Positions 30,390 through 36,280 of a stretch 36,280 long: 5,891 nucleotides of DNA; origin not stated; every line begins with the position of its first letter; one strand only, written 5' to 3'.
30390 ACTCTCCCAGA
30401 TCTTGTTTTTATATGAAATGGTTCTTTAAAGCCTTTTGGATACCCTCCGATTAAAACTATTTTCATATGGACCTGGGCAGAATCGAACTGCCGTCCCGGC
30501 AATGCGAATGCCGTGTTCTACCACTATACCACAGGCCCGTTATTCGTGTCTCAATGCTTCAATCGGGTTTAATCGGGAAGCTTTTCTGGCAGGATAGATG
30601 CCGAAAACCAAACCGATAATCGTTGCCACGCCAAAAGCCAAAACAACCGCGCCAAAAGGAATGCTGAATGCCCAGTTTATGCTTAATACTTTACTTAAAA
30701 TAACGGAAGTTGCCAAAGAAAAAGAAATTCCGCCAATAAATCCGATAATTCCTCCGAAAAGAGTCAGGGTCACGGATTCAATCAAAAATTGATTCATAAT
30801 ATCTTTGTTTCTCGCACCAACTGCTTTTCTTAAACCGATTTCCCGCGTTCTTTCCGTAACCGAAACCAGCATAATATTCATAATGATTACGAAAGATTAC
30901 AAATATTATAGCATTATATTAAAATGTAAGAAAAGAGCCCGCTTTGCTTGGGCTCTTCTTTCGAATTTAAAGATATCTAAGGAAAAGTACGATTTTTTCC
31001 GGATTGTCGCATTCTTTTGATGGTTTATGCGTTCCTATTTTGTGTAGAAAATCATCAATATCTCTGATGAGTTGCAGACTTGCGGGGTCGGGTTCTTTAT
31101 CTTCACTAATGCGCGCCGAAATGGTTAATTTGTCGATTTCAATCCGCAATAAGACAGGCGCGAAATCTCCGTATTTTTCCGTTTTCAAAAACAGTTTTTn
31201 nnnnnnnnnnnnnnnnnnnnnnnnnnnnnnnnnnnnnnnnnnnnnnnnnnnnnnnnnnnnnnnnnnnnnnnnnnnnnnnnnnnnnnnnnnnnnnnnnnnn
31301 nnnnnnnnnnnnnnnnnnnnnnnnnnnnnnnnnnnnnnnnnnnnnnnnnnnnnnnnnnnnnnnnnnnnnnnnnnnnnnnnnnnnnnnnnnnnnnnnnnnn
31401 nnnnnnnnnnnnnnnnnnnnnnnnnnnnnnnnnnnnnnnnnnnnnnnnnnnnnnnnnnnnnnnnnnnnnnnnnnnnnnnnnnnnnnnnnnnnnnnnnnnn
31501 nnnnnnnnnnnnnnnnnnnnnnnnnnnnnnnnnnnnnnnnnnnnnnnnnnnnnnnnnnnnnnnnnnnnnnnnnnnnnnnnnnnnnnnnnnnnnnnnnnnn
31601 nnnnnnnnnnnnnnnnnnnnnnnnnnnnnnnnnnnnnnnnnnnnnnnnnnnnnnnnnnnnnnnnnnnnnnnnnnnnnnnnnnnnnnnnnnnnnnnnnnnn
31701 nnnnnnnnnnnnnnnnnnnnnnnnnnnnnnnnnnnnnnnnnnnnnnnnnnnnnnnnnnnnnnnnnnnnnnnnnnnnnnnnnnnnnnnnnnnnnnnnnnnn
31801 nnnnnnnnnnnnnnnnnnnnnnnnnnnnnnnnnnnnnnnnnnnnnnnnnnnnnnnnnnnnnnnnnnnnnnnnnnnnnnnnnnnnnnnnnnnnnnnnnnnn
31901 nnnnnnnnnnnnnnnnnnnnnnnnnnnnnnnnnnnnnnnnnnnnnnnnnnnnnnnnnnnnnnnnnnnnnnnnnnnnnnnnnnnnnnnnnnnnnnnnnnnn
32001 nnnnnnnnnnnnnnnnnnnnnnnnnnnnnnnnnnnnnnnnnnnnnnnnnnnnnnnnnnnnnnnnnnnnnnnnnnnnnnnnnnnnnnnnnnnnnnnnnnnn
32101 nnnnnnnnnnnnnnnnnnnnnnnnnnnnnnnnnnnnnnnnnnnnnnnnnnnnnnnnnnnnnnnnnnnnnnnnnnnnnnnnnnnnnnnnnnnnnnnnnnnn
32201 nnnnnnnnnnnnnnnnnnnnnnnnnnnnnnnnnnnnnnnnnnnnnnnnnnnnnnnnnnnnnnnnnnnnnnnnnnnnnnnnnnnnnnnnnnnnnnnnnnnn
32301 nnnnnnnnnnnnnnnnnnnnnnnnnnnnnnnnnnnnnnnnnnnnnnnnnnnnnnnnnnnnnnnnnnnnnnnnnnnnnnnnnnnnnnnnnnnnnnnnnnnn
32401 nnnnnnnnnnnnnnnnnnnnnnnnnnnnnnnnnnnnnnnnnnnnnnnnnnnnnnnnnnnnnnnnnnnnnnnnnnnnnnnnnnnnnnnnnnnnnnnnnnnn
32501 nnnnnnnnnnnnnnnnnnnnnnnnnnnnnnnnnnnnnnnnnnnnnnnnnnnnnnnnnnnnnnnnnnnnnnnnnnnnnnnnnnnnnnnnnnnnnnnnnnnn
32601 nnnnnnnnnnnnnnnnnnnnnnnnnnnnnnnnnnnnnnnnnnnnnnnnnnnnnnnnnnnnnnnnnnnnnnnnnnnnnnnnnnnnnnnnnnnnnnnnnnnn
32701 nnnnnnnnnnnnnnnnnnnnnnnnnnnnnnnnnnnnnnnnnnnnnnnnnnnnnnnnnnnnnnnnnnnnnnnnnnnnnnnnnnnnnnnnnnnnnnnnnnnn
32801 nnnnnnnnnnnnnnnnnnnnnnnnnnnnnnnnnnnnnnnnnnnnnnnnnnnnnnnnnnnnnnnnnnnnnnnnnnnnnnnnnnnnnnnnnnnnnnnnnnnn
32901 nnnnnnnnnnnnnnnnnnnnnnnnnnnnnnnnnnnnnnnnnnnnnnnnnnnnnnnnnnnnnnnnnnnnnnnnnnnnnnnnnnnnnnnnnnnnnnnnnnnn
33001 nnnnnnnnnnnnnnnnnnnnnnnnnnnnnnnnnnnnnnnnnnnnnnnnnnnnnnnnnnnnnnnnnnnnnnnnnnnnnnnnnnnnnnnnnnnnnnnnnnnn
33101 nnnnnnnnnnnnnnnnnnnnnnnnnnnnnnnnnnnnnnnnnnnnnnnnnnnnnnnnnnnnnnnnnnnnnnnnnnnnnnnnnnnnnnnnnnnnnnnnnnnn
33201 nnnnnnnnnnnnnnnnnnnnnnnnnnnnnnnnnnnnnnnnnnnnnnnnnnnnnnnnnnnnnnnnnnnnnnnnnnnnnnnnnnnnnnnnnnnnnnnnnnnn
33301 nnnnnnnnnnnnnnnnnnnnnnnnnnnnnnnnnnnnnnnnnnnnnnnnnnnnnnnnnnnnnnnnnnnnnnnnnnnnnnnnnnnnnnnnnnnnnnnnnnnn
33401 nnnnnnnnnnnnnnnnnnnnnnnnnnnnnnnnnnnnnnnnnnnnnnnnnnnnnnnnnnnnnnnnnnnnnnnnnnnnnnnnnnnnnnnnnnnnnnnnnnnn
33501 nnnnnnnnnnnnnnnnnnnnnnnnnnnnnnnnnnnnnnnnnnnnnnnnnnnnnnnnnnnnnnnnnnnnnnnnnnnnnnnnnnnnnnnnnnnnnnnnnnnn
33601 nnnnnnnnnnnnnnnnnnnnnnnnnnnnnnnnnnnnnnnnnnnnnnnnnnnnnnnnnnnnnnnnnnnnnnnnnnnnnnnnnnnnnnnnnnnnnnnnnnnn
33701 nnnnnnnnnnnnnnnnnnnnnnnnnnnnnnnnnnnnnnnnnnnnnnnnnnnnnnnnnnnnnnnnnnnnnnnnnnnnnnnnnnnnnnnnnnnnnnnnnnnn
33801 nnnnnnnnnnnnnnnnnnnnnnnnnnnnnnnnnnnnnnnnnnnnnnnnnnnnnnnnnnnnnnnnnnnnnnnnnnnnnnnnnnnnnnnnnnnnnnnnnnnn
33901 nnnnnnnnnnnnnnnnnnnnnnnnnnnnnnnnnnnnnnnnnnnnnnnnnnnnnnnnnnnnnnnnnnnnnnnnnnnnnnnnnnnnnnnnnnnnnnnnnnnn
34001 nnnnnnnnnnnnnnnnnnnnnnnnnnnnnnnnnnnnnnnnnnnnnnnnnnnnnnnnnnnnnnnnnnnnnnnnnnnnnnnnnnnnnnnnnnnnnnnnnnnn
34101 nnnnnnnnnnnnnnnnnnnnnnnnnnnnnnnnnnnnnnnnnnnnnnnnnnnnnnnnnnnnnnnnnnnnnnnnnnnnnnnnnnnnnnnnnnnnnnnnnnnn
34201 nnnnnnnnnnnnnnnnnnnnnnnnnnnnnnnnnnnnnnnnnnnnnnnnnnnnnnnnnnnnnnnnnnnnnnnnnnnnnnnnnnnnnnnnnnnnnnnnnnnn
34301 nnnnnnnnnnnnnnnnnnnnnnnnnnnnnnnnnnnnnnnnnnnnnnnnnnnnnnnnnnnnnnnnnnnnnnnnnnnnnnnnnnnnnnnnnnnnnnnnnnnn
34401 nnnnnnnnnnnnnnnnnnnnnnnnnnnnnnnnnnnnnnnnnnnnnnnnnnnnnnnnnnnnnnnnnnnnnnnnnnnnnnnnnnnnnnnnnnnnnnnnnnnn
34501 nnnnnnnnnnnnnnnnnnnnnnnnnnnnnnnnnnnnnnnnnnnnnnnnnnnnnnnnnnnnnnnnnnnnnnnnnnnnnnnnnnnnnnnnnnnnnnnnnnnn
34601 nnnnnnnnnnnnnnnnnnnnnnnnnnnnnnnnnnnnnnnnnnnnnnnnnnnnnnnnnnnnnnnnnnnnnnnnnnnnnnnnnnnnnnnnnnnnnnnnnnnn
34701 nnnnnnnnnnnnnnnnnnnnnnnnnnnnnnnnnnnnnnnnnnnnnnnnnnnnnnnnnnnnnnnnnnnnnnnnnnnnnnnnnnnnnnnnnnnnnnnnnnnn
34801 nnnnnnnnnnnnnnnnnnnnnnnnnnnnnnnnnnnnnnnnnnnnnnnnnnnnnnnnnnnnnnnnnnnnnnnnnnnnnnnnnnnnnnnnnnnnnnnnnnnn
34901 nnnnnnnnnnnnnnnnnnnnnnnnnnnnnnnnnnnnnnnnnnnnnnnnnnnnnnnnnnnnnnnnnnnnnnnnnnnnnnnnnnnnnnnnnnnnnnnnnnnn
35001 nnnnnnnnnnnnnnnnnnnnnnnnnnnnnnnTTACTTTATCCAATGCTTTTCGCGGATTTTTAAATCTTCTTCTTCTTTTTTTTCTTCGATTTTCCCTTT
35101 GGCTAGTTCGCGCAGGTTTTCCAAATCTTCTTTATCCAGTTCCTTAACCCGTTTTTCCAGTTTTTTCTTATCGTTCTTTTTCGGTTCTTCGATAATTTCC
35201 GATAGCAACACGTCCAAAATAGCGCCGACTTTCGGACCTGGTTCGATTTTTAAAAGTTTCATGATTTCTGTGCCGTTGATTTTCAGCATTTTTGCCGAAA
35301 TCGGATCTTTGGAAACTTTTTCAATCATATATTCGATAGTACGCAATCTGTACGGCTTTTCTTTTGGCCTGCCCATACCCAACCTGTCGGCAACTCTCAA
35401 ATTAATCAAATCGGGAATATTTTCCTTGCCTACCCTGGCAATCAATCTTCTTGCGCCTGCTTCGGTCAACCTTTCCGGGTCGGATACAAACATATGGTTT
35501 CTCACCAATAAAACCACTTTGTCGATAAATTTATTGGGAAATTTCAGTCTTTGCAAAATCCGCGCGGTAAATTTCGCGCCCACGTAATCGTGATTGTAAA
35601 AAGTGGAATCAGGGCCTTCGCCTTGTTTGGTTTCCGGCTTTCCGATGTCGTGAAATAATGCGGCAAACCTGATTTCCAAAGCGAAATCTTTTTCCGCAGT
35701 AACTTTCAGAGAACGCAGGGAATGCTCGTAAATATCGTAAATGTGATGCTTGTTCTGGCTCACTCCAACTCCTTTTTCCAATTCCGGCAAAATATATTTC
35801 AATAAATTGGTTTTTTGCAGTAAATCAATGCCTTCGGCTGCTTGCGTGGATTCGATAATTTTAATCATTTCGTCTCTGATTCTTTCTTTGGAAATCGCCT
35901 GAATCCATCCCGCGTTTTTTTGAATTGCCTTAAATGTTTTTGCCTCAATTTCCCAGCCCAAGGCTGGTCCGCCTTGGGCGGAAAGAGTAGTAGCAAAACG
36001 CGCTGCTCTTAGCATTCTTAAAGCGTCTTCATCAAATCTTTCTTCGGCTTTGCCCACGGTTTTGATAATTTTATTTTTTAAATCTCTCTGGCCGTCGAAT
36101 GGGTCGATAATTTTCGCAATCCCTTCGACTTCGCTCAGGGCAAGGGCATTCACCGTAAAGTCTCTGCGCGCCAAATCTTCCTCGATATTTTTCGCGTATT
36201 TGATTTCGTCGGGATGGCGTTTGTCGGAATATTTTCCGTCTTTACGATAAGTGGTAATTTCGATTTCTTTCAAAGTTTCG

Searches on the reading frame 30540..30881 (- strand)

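Call 6: search_protein_families(library=pfam, proteins=[window:30540-30881:-], max_evalue=0.01)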
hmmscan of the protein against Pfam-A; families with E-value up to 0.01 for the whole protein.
window:30540-30881:- (113 aa): 2 families
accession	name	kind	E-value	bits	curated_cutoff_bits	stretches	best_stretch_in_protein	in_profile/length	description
PF02687.27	FtsX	-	4.8e-21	75.5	25.5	1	1-106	16-120/120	FtsX-like permease C-terminal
PF07332.16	Phage_holin_3_6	-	0.0087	16.5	28.4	0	36-91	36-91/116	Putative Actinobacterial Holin-X, holin superfamily III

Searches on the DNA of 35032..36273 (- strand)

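Call 71: search_rna_families(source=L017, start=1000, end=1600, threshold=evalue, max_evalue=1, show_alignments=2)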
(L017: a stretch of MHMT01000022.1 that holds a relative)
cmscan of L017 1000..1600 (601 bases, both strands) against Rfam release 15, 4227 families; matches with E-value up to 1: 2.
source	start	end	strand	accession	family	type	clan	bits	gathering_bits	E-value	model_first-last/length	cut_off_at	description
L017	1137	1207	+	RF00005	tRNA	Gene; tRNA;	CL00001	66.2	29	3.2e-14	1-71/71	no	tRNA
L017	1131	1223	+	RF02435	SpF41_sRNA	Gene; sRNA;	-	28.8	52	0.019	1-105/105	no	Streptococcus sRNA SpF41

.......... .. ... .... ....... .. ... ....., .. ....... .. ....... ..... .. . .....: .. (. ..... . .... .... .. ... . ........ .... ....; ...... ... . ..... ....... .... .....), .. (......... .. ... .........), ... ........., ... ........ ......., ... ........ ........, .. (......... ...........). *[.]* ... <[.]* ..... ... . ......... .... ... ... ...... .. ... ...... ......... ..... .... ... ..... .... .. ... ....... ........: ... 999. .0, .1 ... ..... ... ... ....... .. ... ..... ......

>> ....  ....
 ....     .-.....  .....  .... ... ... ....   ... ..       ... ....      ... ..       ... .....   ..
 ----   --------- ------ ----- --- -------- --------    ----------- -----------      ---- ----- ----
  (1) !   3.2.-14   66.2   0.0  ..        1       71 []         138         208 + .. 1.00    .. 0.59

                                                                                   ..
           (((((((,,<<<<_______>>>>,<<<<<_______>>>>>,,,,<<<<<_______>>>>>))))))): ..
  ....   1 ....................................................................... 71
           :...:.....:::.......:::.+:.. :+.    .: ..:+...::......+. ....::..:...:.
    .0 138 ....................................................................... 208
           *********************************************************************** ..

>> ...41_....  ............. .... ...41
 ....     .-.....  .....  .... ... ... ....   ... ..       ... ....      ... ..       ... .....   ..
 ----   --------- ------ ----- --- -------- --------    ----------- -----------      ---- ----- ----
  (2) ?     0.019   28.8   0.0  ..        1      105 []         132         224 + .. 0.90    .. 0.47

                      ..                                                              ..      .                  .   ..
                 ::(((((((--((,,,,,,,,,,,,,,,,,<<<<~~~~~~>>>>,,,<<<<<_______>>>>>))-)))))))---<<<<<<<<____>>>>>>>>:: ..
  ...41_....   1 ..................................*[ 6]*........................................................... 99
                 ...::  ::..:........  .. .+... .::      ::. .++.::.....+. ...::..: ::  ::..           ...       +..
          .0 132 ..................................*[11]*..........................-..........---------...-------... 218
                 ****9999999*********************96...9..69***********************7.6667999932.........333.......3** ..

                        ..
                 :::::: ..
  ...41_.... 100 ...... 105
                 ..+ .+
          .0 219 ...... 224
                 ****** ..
